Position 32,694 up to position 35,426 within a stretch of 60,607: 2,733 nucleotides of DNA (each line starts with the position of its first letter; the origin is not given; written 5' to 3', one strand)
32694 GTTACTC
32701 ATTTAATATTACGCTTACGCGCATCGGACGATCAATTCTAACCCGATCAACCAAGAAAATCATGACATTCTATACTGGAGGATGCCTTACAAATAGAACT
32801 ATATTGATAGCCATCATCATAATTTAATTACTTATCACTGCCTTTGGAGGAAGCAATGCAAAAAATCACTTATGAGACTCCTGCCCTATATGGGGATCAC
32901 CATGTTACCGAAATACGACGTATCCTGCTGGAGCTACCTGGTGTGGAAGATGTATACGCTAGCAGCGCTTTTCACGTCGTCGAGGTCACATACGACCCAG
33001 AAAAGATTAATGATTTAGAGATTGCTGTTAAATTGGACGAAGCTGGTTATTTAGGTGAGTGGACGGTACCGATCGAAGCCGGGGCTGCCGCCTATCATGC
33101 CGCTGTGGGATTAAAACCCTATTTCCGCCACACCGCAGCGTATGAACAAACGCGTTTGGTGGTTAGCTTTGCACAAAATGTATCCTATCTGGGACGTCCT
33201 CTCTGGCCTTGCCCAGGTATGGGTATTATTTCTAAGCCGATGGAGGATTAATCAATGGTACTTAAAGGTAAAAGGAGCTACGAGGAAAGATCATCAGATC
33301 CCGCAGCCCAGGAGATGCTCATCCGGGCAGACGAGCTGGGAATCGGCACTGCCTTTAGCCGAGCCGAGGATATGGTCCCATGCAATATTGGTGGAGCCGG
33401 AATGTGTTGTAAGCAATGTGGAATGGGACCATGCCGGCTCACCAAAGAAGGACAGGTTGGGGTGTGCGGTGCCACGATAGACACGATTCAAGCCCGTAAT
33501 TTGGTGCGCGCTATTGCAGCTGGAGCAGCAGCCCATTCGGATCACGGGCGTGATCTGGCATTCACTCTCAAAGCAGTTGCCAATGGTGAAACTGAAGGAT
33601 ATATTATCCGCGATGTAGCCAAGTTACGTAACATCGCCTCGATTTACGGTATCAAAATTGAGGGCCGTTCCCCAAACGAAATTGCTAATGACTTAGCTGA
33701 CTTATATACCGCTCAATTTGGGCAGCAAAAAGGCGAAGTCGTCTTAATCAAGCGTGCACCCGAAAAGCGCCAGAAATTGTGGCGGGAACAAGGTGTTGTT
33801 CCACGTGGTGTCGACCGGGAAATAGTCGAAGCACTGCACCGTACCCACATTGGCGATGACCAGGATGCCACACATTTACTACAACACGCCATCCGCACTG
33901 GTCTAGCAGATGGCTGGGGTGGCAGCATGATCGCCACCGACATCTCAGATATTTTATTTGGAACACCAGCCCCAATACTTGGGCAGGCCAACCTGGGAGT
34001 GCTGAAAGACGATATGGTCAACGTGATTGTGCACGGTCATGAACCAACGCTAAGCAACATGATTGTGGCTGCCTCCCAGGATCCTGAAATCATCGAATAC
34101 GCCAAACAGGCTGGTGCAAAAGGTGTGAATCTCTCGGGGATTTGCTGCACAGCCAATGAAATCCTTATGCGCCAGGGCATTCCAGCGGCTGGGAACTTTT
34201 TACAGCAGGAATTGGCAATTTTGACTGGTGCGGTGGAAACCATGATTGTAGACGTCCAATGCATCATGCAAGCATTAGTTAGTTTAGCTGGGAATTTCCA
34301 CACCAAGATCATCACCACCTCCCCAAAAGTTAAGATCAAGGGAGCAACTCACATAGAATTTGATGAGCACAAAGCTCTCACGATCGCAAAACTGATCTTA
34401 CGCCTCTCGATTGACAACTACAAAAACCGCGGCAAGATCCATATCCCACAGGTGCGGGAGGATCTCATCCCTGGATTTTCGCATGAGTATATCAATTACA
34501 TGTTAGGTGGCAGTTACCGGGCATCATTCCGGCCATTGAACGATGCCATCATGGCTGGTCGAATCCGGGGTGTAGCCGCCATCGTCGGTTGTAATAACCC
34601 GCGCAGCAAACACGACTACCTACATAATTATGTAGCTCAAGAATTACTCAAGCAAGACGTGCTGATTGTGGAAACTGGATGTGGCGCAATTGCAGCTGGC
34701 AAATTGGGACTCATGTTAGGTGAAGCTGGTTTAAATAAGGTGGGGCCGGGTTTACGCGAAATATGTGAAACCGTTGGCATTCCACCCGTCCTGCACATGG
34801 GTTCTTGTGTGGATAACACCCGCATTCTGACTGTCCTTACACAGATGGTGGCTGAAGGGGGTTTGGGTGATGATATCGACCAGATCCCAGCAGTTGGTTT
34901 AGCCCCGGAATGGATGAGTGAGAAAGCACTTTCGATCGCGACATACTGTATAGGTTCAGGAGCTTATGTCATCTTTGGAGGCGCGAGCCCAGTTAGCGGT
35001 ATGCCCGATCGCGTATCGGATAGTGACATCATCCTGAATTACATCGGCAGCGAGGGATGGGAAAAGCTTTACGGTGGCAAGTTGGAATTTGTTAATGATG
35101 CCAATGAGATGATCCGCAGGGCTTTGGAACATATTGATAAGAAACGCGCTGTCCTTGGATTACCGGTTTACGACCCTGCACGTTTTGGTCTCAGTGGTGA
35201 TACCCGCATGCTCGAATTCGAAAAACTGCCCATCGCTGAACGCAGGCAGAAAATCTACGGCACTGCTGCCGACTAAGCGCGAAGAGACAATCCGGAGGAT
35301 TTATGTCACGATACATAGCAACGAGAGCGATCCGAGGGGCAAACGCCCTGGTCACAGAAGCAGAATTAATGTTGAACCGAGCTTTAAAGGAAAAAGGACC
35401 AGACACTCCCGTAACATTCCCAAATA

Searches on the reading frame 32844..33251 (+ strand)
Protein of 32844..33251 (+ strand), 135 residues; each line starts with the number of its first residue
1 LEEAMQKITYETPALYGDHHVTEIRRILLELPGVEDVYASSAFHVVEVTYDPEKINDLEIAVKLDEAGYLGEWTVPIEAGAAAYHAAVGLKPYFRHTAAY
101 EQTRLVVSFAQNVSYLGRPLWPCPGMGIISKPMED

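Call 6: search_protein_families(library=pfam, proteins=[window:32844-33251:+], max_evalue=0.0001)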
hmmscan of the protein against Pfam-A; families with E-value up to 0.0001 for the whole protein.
window:32844-33251:+ (135 aa): 1 family
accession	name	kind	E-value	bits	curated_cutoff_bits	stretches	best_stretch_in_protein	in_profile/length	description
PF00403.32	HMA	-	1.7e-05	25.5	24.8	1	19-69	11-61/62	Heavy-metal-associated domain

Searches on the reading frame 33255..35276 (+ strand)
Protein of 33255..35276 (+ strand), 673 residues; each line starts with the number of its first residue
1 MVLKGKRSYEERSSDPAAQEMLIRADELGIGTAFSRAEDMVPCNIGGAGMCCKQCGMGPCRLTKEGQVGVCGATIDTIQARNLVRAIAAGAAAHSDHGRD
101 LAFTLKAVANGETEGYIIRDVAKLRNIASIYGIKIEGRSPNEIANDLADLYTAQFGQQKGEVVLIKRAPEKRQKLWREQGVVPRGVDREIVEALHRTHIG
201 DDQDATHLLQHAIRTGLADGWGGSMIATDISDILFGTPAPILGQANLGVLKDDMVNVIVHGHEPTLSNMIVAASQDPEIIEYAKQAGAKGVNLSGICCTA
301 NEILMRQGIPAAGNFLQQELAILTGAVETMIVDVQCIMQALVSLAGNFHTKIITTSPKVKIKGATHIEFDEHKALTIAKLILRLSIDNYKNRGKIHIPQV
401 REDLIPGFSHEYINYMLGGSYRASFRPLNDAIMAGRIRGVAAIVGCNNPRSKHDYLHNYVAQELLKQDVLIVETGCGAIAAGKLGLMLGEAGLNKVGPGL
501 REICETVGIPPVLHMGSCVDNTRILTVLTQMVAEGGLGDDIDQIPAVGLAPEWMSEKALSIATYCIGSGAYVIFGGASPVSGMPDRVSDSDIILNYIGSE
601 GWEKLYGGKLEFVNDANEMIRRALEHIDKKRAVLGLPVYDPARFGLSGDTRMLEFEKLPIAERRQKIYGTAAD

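Call 6: search_protein_families(library=pfam, proteins=[window:33255-35276:+], max_evalue=0.0001)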
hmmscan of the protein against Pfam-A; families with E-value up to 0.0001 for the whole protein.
window:33255-35276:+ (673 aa): 1 family
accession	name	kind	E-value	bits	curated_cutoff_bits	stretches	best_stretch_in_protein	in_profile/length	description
PF03063.25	Prismane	-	4.3e-157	524.3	27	1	50-584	1-488/513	Prismane/CO dehydrogenase family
